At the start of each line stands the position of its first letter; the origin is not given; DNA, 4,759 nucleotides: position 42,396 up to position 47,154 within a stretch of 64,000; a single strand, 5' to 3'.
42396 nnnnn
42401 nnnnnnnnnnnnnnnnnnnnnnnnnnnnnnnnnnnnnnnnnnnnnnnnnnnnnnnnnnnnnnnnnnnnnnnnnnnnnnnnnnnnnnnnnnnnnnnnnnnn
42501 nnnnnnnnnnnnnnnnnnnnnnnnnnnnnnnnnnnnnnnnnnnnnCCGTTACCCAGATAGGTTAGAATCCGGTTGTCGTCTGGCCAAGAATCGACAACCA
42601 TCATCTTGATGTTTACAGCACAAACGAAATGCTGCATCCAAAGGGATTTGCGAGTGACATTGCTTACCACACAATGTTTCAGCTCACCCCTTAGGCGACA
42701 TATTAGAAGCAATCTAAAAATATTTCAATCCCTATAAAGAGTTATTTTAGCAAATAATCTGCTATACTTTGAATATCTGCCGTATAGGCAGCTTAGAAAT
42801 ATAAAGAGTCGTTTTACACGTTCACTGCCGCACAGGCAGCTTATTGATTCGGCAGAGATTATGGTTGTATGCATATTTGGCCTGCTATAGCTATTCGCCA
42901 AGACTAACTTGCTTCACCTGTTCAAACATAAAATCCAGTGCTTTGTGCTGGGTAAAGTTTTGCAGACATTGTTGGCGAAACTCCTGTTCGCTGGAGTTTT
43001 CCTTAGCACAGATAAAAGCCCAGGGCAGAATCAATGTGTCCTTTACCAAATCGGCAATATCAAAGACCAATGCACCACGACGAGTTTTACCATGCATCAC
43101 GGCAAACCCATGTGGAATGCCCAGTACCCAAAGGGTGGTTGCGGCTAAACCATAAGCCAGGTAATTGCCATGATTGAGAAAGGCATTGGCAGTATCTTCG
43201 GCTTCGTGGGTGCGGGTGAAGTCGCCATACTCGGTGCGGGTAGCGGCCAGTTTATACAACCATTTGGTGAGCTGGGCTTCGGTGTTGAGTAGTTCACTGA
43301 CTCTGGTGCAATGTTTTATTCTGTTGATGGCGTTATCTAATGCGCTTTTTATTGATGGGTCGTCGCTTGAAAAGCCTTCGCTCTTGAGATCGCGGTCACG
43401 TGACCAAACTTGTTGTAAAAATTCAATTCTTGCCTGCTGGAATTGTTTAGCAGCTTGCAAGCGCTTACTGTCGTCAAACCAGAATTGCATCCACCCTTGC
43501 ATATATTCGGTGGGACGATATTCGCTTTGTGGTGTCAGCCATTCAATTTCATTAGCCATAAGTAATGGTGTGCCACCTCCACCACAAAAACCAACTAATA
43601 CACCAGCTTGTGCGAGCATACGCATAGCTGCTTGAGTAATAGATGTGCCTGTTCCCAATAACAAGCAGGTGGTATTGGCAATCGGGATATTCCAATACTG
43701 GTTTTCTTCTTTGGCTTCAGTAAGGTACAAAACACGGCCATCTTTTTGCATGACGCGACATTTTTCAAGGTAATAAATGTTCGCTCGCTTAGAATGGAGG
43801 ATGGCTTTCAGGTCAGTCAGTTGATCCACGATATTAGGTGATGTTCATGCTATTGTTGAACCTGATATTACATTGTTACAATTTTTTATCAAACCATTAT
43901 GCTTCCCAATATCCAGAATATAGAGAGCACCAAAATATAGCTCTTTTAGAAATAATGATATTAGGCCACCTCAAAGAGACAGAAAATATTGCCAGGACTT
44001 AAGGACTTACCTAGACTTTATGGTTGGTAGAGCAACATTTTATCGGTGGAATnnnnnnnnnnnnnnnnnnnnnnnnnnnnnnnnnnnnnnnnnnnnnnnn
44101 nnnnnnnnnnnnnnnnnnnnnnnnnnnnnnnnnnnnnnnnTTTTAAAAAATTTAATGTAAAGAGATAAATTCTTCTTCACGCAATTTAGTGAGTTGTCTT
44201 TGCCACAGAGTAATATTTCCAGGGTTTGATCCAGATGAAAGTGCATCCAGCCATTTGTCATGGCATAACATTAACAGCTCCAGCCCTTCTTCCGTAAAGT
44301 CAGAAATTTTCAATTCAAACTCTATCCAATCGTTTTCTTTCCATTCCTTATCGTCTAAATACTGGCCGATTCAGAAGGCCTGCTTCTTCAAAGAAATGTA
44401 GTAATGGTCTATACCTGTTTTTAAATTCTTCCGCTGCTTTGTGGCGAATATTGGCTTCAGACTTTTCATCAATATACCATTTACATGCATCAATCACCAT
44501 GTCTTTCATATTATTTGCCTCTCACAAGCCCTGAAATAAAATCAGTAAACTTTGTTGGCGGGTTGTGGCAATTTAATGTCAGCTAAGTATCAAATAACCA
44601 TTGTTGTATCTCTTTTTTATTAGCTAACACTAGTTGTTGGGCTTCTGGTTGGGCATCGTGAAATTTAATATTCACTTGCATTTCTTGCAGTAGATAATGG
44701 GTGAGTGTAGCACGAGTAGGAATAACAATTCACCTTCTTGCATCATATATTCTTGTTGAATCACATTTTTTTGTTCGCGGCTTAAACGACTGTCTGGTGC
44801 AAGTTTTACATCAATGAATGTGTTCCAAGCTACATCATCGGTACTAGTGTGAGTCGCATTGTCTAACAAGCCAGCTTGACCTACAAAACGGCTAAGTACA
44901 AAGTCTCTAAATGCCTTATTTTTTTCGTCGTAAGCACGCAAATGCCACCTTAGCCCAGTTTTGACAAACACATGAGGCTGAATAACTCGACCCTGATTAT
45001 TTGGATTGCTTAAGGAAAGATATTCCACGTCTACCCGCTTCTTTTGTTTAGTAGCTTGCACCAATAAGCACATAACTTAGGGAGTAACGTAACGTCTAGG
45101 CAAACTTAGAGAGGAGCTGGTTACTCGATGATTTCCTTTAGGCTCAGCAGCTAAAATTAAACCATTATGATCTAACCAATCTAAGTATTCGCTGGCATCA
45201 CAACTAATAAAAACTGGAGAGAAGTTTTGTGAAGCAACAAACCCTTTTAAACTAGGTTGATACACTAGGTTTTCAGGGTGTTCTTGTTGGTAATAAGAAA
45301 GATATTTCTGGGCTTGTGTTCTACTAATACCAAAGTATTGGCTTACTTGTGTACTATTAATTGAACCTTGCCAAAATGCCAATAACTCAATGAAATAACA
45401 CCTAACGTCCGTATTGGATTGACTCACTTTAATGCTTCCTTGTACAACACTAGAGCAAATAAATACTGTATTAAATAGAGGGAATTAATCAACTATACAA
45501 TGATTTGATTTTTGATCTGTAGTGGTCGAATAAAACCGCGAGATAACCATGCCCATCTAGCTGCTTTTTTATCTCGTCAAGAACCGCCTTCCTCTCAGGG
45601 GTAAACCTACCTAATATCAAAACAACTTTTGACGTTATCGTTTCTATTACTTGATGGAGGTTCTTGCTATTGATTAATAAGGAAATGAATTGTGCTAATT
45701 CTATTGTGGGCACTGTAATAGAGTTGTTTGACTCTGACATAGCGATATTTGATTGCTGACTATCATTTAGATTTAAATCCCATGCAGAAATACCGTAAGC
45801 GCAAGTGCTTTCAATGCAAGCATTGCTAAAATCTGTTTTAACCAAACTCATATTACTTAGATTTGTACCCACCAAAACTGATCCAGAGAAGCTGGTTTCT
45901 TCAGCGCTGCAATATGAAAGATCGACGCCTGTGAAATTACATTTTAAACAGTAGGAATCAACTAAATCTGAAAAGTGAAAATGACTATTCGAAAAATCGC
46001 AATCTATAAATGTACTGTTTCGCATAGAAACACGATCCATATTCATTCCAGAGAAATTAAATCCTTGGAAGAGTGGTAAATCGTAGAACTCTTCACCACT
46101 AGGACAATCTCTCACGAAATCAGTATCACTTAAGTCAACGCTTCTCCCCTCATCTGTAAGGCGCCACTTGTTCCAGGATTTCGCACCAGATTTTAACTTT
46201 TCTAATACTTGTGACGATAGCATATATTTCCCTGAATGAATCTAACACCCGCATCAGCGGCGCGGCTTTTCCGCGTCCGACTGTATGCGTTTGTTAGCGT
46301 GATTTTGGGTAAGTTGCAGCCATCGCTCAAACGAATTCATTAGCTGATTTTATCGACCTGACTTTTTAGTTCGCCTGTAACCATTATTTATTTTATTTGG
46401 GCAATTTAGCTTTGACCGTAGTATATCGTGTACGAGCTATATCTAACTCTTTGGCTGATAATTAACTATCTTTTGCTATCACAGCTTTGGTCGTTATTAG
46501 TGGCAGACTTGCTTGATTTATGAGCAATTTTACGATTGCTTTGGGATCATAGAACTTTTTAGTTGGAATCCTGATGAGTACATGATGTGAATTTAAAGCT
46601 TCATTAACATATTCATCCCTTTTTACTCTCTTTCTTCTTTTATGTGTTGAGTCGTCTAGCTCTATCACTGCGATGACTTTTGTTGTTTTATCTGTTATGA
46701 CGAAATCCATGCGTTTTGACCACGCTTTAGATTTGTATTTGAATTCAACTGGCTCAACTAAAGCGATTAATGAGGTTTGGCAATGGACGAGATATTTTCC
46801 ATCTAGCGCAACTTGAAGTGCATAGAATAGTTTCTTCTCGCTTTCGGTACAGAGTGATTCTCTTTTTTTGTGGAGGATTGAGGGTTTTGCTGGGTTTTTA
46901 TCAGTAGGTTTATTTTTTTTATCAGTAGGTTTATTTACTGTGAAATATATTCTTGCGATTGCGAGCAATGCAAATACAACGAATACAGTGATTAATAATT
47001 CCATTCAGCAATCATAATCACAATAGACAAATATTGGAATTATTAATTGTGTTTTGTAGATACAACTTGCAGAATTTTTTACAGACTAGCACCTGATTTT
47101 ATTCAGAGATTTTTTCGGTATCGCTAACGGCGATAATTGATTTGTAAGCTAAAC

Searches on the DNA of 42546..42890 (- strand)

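Call 94: search_dna_similar(collection=phages, mode=distant, query=window:42546-42890:-, max_evalue=0.01, max_rows=10)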
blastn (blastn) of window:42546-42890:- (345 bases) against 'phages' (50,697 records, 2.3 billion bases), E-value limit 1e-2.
No match.

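Call 95: search_dna_similar(collection=plasmids, mode=distant, query=window:42546-42890:-, max_evalue=0.01, max_rows=10)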
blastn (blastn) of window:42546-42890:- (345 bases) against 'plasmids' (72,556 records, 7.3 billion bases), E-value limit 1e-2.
Records with a match: 11; places in all: 53; records where one place covers at least 80% of the query: 0.
Best place of each record, by identity: 95-99% 1; 80-90% 2; 60-80% 8.
By first word of the organism name: Acinetobacter 5; Legionella 4; Escherichia 1; Photobacterium 1.
By predicted mobility (MOB-suite, as given by PLSDB): conjugative 5; mobilizable 3; non-mobilizable 3.
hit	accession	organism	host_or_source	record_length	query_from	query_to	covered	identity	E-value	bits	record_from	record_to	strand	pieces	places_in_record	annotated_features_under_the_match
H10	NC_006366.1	Legionella pneumophila str. Lens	-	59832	48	136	26%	73.3%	5e-5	55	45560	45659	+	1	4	none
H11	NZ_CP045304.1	Legionella longbeachae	Homo sapiens,Sputum sample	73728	31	114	24%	76.0%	4e-6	60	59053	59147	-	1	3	none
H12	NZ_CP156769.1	Acinetobacter sp. ANC 7974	cattle,whole organism,cattle feces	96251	48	114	19%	82.4%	4e-6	109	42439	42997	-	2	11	none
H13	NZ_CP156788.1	Acinetobacter sp. ANC 7924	cattle,whole organism,cattle feces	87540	48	114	19%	81.9%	2e-3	99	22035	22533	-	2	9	none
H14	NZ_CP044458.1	Acinetobacter indicus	pigeon,stool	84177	46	114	20%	76.3%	2e-3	50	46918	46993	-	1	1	none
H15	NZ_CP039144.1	Acinetobacter sp. 10FS3-1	pig,feces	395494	46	114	20%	76.3%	2e-3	50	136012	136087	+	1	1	none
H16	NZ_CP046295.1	Acinetobacter lwoffii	Homo sapiens,clinical isolate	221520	48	114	19%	77.5%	2e-4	55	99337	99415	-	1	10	none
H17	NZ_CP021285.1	Legionella pneumophila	Homo sapiens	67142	48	114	19%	75.9%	5e-5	55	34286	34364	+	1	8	none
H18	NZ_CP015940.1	Legionella pneumophila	Isolate,clinical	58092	48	114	19%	75.9%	2e-3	51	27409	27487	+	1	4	none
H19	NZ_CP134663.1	Escherichia coli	Larus michahellis,bacteria,cloaca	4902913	52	114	18%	74.7%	7e-3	48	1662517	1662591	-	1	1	none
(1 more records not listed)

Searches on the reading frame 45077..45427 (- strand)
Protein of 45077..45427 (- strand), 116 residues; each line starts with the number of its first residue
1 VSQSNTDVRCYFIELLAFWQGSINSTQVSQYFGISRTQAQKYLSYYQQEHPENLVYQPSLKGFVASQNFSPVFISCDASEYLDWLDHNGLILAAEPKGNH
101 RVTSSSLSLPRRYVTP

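Call 87: search_protein_families(library=pfam, proteins=[window:45077-45427:-], max_evalue=1)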
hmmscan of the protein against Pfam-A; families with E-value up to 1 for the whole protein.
window:45077-45427:- (116 aa): 4 families
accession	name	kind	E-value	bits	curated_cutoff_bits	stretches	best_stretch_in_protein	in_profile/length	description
PF13384.12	HTH_23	-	0.024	14.9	24.6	1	20-50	16-45/50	Homeodomain-like domain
PF20714.3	HTH_64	-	0.043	14.5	27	1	27-50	21-44/65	DpiA-like helix-turn-helix domain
PF14947.12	HTH_45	-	0.17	12.4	25.5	0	78-105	36-61/77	Winged helix-turn-helix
PF04703.18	FaeA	-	0.19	12.5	20.7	1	11-48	8-41/62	FaeA-like protein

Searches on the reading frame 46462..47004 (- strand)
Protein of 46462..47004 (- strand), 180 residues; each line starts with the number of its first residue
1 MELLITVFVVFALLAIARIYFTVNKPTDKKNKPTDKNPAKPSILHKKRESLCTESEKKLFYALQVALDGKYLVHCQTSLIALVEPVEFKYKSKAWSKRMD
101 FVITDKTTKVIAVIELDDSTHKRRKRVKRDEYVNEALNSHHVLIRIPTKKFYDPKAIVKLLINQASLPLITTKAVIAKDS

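Call 87: search_protein_families(library=pfam, proteins=[window:46462-47004:-], max_evalue=1)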
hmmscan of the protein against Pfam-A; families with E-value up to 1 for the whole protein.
window:46462-47004:- (180 aa): 4 families
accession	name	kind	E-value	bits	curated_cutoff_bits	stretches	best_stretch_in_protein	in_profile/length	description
PF10881.14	DUF2726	-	8.7e-19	67.9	24.7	1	49-158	2-120/126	Protein of unknown function (DUF2726)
PF18741.7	MTES_1575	-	0.00061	20.3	38.2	1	92-157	20-88/96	REase_MTES_1575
PF13588.12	HSDR_N_2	-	0.034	14.7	25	1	86-128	26-69/110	Type I restriction enzyme R protein N terminus (HSDR_N)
PF12636.12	DUF3781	-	0.068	13.5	27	1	131-172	30-71/72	Protein of unknown function (DUF3781)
